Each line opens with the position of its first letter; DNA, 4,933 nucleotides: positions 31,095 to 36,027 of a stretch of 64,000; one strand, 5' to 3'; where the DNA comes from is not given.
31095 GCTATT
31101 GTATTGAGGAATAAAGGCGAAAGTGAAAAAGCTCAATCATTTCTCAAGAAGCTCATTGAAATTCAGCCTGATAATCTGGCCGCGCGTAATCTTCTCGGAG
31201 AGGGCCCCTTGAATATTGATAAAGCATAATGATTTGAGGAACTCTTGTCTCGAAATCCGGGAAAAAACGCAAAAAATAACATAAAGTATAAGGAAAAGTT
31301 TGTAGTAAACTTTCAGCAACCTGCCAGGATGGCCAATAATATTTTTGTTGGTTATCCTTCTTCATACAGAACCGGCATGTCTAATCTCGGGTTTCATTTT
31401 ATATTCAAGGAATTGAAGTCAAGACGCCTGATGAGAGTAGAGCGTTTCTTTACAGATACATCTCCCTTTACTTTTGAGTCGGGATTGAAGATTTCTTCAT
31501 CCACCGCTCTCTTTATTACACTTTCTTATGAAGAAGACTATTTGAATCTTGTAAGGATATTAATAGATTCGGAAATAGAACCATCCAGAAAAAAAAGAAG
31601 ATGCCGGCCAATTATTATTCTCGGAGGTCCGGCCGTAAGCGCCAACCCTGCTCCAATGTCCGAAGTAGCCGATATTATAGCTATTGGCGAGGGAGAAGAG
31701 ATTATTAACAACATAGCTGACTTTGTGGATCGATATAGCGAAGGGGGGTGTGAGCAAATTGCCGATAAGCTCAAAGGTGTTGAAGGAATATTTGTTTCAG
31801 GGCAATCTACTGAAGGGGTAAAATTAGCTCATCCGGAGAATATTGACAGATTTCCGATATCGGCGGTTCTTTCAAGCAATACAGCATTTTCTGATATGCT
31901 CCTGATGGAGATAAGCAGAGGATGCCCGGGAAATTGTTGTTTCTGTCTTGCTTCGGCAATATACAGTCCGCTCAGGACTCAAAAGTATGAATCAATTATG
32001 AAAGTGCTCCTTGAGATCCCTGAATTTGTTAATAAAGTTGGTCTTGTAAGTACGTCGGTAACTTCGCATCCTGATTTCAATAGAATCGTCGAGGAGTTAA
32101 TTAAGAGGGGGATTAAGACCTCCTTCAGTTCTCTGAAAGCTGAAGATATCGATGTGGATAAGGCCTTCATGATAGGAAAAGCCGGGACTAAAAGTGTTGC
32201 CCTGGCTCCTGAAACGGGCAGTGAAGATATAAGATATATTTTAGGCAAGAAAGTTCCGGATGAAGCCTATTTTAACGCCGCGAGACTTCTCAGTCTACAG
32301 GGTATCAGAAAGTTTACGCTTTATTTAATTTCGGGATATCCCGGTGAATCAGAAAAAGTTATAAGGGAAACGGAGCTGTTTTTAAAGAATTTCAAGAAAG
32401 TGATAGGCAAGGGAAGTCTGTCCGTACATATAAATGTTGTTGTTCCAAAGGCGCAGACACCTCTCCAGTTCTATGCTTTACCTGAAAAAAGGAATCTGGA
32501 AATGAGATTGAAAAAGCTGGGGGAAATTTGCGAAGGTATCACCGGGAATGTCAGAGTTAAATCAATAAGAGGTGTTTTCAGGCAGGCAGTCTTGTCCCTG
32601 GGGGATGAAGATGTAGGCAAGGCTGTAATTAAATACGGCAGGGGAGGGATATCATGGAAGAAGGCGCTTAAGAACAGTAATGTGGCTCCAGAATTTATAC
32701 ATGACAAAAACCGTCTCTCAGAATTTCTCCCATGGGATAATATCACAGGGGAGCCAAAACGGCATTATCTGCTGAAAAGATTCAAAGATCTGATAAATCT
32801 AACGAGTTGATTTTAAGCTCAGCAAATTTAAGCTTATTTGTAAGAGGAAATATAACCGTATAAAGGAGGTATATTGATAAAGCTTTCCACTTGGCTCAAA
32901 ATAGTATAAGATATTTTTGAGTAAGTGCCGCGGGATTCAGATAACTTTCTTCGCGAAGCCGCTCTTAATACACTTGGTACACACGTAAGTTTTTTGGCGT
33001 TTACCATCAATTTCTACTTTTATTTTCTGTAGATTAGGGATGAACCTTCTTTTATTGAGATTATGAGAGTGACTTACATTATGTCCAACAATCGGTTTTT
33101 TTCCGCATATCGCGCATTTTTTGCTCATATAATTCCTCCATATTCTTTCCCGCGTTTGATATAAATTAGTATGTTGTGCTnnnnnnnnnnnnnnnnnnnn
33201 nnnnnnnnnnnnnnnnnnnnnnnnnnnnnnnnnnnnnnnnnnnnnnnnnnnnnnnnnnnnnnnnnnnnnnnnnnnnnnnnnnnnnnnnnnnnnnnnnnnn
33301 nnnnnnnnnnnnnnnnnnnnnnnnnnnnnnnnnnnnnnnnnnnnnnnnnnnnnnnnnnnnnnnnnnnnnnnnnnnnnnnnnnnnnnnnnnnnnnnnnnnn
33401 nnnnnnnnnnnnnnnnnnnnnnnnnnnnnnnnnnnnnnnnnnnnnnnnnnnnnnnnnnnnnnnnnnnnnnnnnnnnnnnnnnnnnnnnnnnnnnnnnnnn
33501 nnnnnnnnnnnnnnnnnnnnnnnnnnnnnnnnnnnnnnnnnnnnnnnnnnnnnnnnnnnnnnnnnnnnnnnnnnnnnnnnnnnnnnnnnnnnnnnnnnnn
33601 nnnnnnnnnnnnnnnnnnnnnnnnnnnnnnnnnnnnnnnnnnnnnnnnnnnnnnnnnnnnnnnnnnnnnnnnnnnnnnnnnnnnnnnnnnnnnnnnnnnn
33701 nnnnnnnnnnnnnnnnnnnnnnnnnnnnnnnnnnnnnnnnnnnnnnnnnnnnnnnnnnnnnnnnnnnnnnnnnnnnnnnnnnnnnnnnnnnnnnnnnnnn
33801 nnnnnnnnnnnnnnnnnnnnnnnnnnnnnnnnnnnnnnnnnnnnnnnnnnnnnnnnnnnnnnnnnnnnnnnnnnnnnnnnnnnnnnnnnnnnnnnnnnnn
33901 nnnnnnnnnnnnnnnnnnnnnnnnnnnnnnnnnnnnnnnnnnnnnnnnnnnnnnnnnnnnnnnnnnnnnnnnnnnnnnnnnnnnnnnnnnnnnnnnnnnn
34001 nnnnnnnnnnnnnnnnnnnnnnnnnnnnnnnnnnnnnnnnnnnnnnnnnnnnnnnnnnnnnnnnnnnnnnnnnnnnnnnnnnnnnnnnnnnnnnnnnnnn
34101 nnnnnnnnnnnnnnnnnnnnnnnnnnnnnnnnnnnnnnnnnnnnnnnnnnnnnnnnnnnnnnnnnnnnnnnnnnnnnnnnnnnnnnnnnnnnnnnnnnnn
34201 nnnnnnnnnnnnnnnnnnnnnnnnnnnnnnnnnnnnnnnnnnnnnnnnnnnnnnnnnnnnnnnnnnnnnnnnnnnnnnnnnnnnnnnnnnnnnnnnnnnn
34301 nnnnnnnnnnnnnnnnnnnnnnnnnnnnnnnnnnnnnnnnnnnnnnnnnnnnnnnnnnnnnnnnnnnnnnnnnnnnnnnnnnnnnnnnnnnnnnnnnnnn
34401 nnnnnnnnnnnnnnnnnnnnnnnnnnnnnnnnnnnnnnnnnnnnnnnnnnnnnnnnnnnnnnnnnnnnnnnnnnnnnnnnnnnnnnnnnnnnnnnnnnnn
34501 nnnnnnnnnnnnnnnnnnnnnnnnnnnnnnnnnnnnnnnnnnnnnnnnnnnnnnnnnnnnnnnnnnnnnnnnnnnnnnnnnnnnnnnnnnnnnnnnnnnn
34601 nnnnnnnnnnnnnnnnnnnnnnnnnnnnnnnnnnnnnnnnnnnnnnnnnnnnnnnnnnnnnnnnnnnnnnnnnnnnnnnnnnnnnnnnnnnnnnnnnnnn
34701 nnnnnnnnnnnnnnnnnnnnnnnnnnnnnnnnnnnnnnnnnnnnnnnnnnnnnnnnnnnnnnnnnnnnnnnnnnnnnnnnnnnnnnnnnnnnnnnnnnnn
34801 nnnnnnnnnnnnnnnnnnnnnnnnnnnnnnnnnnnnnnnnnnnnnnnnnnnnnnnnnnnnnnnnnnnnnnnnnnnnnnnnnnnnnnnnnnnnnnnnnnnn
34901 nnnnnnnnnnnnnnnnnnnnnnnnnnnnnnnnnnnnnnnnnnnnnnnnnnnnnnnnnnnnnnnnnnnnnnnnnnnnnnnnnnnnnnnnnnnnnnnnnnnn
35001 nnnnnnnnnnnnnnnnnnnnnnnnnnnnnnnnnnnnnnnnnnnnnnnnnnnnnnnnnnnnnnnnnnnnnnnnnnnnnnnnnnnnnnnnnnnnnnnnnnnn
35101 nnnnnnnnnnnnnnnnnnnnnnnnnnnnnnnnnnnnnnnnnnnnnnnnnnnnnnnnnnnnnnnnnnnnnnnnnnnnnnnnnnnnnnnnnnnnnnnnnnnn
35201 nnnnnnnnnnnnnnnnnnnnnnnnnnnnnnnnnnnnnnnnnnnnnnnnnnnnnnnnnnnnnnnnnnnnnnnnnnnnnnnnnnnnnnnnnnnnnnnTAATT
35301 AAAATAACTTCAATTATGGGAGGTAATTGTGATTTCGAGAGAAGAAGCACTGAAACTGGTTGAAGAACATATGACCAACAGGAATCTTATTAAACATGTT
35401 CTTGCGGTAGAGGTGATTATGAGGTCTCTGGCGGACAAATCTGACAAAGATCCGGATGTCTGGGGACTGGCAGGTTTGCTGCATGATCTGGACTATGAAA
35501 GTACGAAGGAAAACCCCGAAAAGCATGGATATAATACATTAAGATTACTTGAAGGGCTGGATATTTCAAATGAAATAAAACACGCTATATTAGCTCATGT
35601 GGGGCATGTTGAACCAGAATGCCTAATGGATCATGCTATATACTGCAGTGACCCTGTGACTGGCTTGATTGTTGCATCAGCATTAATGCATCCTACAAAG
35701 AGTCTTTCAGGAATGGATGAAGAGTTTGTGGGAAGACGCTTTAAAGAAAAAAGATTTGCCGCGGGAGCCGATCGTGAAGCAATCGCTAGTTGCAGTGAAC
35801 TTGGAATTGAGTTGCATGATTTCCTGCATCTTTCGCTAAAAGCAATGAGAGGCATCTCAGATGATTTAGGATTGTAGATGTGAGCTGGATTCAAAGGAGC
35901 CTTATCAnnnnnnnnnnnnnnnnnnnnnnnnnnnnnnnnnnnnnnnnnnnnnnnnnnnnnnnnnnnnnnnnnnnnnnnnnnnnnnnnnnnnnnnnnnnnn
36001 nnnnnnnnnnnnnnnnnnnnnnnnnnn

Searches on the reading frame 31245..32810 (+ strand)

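Call 25: search_protein_families(library=pfam, proteins=[window:31245-32810:+], max_evalue=0.0001)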
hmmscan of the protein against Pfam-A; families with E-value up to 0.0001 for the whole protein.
window:31245-32810:+ (521 aa): 2 families
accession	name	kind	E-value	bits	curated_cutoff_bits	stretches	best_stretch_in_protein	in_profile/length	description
PF19864.5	Radical_SAM_N2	-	2.1e-21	76.4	29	1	71-184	35-150/151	Radical SAM proteins, N-terminal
PF04055.27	Radical_SAM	-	3.7e-17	63.4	29.5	1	221-377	1-163/166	Radical SAM superfamily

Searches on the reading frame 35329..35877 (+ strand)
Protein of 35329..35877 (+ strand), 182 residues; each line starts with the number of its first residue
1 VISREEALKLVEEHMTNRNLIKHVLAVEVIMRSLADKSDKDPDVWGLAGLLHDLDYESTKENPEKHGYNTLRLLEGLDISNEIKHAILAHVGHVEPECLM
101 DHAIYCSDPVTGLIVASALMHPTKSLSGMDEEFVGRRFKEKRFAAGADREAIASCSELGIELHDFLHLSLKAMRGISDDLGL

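Call 25: search_protein_families(library=pfam, proteins=[window:35329-35877:+], max_evalue=0.0001)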
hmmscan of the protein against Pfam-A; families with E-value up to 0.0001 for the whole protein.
window:35329-35877:+ (182 aa): 1 family
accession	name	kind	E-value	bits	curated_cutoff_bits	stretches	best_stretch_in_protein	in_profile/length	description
PF01966.28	HD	-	5.9e-09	36.7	22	1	21-96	2-91/116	HD domain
